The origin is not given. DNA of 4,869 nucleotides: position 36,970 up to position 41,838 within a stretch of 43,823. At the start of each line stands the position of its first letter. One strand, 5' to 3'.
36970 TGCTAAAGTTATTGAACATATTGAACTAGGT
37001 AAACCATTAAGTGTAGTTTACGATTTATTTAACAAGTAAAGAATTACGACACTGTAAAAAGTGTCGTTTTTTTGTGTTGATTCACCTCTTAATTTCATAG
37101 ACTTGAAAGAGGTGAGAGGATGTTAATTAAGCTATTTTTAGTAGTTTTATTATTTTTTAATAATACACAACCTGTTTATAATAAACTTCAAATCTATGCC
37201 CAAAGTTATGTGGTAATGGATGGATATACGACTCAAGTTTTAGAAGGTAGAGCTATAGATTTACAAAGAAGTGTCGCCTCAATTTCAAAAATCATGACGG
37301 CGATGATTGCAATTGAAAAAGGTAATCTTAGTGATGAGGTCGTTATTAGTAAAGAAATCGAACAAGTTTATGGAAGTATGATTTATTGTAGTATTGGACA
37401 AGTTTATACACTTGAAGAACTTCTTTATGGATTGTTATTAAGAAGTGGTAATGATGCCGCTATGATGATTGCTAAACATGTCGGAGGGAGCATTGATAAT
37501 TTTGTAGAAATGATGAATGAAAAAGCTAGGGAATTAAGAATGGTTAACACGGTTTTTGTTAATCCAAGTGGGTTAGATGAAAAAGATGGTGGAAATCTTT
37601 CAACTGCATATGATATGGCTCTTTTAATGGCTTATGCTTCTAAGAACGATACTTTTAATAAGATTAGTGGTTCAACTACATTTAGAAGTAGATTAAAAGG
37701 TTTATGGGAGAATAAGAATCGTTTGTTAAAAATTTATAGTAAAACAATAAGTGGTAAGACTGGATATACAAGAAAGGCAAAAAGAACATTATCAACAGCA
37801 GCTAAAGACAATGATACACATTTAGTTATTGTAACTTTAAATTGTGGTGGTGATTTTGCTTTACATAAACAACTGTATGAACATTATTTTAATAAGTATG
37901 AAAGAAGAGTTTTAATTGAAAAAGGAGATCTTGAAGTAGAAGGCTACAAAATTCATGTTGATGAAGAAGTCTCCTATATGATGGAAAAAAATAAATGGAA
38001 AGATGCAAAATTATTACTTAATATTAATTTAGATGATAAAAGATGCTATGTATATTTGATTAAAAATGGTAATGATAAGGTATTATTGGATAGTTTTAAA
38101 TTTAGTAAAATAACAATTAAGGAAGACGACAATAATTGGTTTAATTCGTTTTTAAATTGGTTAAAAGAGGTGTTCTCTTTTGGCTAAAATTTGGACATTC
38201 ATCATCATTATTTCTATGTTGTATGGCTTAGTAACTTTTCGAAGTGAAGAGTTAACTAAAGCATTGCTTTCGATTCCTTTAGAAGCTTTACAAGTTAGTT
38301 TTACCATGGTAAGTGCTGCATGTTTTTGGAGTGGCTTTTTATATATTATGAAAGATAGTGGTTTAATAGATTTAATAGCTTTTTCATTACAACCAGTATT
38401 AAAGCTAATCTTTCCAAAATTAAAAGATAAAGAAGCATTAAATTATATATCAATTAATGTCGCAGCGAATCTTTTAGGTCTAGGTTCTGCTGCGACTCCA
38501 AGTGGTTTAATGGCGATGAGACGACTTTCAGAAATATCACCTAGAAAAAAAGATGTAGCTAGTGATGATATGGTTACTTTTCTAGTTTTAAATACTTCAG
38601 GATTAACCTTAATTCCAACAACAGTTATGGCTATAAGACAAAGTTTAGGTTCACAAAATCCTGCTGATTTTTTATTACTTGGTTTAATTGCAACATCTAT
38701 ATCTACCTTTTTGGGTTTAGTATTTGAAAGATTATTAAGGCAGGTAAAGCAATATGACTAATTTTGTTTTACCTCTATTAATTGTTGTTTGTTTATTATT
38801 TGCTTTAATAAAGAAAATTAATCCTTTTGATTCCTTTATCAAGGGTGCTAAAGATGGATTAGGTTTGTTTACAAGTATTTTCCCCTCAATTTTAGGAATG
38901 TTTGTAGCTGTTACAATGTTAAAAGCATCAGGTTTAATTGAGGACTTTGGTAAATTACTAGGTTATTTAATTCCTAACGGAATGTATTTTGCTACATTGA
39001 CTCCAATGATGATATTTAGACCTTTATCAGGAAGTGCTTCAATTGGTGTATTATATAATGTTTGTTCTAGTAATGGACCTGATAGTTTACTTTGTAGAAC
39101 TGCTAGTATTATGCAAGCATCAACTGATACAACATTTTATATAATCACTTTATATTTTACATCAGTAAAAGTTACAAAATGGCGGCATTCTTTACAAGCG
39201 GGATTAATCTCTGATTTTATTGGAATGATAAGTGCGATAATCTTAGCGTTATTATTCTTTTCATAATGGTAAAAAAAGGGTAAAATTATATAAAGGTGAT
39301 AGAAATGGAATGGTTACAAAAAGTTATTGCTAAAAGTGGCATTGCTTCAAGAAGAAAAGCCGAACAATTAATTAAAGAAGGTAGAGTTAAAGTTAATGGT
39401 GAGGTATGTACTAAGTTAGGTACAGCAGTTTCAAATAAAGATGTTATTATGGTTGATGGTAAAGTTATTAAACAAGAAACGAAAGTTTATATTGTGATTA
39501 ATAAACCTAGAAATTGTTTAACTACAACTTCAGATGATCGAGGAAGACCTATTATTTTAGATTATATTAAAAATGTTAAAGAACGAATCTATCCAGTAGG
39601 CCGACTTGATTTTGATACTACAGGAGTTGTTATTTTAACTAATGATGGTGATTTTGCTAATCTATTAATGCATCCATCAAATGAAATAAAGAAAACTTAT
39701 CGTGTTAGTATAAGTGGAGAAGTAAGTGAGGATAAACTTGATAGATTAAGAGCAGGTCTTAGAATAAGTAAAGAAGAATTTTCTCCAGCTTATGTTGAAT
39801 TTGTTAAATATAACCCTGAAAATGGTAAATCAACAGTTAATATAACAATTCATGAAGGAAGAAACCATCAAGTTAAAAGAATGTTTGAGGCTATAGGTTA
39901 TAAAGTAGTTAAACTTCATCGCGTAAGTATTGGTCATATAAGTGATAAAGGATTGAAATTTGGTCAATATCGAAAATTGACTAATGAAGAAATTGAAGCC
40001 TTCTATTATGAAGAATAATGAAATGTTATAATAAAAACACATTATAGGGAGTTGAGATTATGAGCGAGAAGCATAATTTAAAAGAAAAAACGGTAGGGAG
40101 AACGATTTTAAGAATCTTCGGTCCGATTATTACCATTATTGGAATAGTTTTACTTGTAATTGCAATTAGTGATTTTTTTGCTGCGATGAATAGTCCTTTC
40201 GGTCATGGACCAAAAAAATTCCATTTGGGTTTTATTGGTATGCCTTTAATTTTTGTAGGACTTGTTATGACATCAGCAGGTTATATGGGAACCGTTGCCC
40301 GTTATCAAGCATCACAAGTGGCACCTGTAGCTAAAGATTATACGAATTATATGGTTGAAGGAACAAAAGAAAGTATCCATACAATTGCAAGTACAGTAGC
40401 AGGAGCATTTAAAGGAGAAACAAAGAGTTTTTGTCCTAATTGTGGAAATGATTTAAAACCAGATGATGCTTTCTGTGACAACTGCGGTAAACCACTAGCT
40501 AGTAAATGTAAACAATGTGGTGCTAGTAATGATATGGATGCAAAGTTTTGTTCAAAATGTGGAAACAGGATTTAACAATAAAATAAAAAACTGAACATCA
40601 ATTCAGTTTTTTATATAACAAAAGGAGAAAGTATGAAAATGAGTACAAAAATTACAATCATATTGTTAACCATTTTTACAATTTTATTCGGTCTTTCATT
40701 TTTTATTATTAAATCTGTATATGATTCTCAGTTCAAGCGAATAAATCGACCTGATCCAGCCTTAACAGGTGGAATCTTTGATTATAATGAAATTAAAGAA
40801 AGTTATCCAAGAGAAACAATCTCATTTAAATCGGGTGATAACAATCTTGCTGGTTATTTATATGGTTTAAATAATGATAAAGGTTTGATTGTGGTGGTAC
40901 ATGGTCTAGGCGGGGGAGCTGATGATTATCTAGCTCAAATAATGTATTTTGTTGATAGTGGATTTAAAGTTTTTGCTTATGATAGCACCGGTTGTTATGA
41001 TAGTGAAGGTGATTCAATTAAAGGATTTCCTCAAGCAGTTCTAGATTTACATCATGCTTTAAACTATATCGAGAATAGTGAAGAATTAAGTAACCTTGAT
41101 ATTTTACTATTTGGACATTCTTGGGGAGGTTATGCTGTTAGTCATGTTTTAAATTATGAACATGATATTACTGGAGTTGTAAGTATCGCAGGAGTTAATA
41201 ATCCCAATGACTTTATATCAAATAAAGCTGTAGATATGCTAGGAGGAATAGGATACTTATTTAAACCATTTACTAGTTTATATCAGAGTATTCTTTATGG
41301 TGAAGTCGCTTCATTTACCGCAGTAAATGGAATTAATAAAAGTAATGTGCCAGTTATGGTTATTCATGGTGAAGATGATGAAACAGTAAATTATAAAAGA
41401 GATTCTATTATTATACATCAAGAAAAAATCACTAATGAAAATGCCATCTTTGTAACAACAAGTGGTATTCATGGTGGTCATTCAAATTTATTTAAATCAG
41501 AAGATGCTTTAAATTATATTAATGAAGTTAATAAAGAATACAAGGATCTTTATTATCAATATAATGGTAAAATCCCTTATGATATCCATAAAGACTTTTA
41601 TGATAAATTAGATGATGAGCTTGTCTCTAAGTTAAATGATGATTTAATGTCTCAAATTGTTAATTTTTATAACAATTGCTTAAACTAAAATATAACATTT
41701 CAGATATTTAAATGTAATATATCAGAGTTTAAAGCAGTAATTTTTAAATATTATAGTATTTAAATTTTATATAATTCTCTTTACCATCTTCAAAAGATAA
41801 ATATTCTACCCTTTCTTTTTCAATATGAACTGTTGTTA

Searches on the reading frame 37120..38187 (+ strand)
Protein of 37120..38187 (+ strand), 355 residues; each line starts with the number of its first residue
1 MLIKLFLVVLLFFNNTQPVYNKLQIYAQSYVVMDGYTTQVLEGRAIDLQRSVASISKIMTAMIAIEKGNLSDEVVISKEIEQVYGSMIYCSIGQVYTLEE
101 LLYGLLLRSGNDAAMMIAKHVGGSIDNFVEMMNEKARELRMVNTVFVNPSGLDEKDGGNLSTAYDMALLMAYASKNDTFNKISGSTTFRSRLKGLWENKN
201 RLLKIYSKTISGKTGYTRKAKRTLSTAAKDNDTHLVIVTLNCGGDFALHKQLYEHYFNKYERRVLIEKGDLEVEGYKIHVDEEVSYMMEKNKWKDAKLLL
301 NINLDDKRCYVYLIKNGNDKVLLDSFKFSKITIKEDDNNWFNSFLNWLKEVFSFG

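Call 63: search_protein_families(library=pfam, proteins=[window:37120-38187:+], max_evalue=0.00001)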
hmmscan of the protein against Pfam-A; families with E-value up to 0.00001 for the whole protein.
window:37120-38187:+ (355 aa): 2 families
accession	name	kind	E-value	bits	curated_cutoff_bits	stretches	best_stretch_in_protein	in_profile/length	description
PF00768.25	Peptidase_S11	-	1.9e-53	181.8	27.6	1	22-241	7-236/239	D-alanyl-D-alanine carboxypeptidase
PF13354.11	Beta-lactamase2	-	7.8e-08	32.3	22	1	50-196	21-177/214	Beta-lactamase enzyme family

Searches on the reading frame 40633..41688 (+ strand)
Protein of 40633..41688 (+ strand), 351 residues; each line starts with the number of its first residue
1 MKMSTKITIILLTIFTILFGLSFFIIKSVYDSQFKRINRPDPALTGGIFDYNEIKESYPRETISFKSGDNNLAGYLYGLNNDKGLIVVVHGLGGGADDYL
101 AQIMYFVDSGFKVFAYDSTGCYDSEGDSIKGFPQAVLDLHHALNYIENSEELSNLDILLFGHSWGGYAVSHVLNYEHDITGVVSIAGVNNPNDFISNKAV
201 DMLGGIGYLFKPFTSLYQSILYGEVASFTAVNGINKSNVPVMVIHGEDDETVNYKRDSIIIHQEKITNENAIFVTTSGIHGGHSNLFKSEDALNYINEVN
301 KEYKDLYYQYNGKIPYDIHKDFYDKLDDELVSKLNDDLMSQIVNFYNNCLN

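Call 63: search_protein_families(library=pfam, proteins=[window:40633-41688:+], max_evalue=0.00001)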
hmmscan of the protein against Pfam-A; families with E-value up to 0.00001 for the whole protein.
window:40633-41688:+ (351 aa): 6 families
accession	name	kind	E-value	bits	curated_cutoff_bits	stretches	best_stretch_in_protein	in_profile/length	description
PF12146.15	Hydrolase_4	-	1.2e-17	64.5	27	1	82-192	3-114/239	Serine aminopeptidase, S33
PF00561.26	Abhydrolase_1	-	1.1e-11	45.3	25.8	1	85-194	2-109/245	alpha/beta hydrolase fold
PF12697.13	Abhydrolase_6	-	3.5e-09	38.1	26.3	1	86-195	1-94/217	Alpha/beta hydrolase family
PF00326.27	Peptidase_S9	-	9.1e-07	29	22.6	1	138-261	47-167/213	Prolyl oligopeptidase family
PF20434.5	BD-FAE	-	1.6e-06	28.2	26.8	0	226-256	177-207/215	BD-FAE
PF02129.25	Peptidase_S15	-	2.1e-06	28.1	23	0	96-188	46-129/262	X-Pro dipeptidyl-peptidase (S15 family)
